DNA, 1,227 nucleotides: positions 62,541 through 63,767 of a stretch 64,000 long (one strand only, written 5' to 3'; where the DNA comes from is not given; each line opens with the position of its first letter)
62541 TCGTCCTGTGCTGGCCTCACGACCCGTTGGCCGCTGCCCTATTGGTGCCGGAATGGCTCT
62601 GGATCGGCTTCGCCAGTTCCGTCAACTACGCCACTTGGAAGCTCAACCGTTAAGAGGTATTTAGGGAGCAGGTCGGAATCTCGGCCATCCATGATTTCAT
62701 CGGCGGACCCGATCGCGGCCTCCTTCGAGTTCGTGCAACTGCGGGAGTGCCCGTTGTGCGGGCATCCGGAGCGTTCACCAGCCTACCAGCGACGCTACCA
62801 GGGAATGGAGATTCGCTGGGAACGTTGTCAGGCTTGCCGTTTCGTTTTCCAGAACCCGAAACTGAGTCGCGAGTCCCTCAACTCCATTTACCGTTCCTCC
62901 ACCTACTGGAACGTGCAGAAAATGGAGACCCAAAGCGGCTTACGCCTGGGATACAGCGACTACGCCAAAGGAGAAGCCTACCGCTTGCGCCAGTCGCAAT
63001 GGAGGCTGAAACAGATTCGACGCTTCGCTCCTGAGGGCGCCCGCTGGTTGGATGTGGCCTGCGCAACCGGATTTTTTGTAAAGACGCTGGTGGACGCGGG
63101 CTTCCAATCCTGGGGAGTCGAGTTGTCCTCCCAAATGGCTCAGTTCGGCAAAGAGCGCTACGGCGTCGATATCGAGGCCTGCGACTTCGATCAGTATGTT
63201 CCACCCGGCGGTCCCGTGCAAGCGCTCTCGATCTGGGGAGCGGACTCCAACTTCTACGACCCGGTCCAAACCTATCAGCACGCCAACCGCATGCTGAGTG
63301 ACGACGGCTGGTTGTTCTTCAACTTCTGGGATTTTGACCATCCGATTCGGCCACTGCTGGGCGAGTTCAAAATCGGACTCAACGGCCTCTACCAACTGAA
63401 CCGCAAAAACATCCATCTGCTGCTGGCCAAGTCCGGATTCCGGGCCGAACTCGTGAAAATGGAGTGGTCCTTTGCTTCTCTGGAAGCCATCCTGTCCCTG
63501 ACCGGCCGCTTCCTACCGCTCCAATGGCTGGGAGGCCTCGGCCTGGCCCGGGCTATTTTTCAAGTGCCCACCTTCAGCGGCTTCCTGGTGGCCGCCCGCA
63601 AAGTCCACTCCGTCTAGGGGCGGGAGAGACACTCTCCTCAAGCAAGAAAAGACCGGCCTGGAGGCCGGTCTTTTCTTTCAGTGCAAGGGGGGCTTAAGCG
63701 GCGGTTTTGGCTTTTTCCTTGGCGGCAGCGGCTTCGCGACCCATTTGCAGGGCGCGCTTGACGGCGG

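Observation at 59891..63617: Operon: DUF1152-like protein, Sir2-like/GGDEF-like fusion with degenerate signature motifs in both domains, TspO, zinc-ribbon SAM methyltransferase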

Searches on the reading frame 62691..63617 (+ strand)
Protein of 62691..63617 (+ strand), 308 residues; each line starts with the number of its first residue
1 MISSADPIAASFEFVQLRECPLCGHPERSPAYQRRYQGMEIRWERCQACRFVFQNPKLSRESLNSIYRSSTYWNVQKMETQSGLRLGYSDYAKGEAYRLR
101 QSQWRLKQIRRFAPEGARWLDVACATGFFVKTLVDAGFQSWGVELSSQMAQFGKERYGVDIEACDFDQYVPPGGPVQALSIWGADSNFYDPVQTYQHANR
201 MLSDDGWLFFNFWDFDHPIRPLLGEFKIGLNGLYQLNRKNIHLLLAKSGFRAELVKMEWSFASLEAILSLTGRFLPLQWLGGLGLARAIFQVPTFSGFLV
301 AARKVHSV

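Call 3: search_protein_families(library=pfam, proteins=[window:62691-63617:+], max_evalue=1)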
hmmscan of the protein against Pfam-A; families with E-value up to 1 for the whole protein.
window:62691-63617:+ (308 aa): 6 families
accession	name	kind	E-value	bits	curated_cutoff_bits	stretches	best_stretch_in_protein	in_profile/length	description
PF13489.12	Methyltransf_23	-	8.2e-09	35.8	27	1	107-251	11-160/164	Methyltransferase domain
PF13649.12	Methyltransf_25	-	4.8e-06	27.6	27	1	120-206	2-97/97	Methyltransferase domain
PF08241.18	Methyltransf_11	-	4.3e-05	24.5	21.2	1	120-210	1-95/95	Methyltransferase domain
PF08242.18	Methyltransf_12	-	0.00038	21.6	30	1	120-208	1-98/98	Methyltransferase domain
PF07021.18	MetW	-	0.055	13.5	21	1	107-152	5-51/193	Methionine biosynthesis protein MetW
PF13847.12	Methyltransf_31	-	0.11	12.6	27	1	116-163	4-60/145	Methyltransferase domain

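Call 4: search_protein_families(library=ncbifam, proteins=[window:62691-63617:+], max_evalue=1)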
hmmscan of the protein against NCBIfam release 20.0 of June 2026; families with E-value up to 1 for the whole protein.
window:62691-63617:+ (308 aa): 10 families
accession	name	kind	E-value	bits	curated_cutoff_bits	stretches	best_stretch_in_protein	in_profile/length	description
NF045667.1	MTase_DVU1556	equivalog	0.00016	21.2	155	1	112-209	20-118/213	DVU_1556 family methyltransferase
TIGR02021.1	BchM-ChlM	equivalog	0.00041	19.8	158.9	1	106-157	45-96/218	magnesium protoporphyrin IX methyltransferase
NF001244.0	PRK00216.1-5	equivalog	0.0031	16.8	216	1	102-160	34-96/236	bifunctional demethylmenaquinone methyltransferase/2-methoxy-6-polyprenyl-1,4-benzoquinol methylase UbiE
TIGR01934.1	MenG_MenH_UbiE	subfamily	0.012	14.9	158.35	1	102-158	25-83/223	ubiquinone/menaquinone biosynthesis methyltransferase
NF001241.0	PRK00216.1-2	equivalog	0.062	12.9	327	1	102-164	37-101/231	demethylmenaquinone methyltransferase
NF043040.1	corrin_prot_MT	hypoth_equivalog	0.077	12.4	180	1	109-156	35-82/216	corrinoid protein-associated methyltransferase CpaM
NF051855.1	GlySarMtaseBact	equivalog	0.099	12.2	350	1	118-150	56-88/259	glycine/sarcosine N-methyltransferase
NF041820.1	daptide_MTase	equivalog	0.11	12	175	1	118-153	39-74/243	daptide-type RiPP biosynthesis methyltransferase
TIGR02081.1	metW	equivalog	0.16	11.5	189.5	1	106-167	4-65/194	methionine biosynthesis protein MetW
TIGR01983.1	UbiG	equivalog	0.22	10.8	102.95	1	113-154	47-88/228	bifunctional 2-polyprenyl-6-hydroxyphenol methylase/3-demethylubiquinol 3-O-methyltransferase UbiG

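Call 5: search_protein_families(library=padloc, proteins=[window:62691-63617:+], max_evalue=1)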
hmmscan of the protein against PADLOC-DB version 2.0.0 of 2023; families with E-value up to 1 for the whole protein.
window:62691-63617:+ (308 aa): 2 families
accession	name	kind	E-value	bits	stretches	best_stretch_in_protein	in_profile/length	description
PDLC04134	mad2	-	1.2e-06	25.6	1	105-254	279-422/492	mads_2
PDLC03336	MTase_II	-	0.031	11.3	1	57-132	42-111/421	Type II methyltransferase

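Call 81: search_solved_structures(query=window:62691-63617:+, max_evalue=0.01)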
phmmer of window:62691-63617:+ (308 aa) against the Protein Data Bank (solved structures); distinct sequences matched with E-value up to 0.01: 9.
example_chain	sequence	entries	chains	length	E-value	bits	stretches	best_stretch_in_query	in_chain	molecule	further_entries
3px2_A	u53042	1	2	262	0.0003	23.2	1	93-156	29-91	N-methyltransferase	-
3px3_A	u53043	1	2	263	0.0003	23.2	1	93-156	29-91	N-methyltransferase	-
6m82_A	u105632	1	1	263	0.0003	23.2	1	93-156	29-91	dTDP-3-amino-3,6-dideoxy-alpha-D-glucopyranose N,N-dimethyltransferase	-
3pfg_A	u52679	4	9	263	0.0003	23.1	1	93-156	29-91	N-methyltransferase | dTDP-3-amino-3,6-dideoxy-alpha-D-glucopyranose N,N-dimethyltransferase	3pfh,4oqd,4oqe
6m83_A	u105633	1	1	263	0.0003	23.1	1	93-156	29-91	dTDP-3-amino-3,6-dideoxy-alpha-D-glucopyranose N,N-dimethyltransferase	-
6m81_A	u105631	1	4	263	0.00031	23.1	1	93-156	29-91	dTDP-3-amino-3,6-dideoxy-alpha-D-glucopyranose N,N-dimethyltransferase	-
3d2l_A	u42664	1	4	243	0.00075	21.9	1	105-212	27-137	SAM-dependent methyltransferase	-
3l8d_A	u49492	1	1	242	0.0012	21.2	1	111-208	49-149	Methyltransferase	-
3dli_A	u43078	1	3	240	0.0062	18.8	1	86-159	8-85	methyltransferase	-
